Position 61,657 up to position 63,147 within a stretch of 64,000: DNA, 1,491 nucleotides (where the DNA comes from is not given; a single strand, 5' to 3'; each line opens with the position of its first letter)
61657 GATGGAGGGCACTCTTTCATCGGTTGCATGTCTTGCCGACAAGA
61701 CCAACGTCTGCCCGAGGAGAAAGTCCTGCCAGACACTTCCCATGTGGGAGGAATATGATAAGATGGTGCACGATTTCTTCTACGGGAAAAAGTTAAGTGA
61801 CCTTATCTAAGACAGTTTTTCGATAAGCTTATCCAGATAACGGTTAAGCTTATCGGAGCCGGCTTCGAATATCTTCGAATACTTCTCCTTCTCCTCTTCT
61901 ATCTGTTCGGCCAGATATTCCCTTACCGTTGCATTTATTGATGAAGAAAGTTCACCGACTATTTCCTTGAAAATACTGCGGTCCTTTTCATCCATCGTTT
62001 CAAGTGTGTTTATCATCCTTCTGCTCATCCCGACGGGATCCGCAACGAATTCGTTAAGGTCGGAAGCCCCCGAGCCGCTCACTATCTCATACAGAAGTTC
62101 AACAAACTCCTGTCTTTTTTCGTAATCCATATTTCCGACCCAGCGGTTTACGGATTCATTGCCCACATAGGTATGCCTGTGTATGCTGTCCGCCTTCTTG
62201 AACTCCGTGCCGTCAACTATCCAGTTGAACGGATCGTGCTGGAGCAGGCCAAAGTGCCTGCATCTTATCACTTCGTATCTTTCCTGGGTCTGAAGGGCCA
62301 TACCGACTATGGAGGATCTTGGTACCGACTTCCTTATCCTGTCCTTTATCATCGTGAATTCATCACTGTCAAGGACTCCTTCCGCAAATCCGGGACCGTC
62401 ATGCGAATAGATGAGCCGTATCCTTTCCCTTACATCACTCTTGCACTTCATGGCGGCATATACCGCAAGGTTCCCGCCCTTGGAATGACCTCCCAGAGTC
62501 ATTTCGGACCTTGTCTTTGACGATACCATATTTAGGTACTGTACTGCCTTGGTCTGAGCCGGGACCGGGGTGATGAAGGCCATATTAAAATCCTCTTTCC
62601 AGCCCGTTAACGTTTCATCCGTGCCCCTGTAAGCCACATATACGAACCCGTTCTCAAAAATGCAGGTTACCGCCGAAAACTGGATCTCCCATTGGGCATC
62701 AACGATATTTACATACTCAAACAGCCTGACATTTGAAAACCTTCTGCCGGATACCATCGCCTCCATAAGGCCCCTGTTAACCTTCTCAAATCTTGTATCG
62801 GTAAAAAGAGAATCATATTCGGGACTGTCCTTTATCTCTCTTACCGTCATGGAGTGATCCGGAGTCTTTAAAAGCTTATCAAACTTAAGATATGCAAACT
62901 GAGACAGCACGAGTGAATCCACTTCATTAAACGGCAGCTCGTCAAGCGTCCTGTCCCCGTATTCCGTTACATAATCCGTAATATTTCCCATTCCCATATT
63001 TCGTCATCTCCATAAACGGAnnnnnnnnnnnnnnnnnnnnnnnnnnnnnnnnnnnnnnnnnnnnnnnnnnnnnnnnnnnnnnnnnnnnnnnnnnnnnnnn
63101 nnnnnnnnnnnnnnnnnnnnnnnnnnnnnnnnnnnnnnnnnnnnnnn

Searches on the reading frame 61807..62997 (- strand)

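Call 60: search_protein_families(library=pfam, proteins=[window:61807-62997:-])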
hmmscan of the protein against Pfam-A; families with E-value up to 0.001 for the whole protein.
window:61807-62997:- (396 aa): 1 family
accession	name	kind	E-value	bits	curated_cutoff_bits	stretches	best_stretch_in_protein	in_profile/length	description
PF11187.14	Mbeg1-like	-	5.6e-80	268.4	21.1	1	83-304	3-224/224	Mbeg1-like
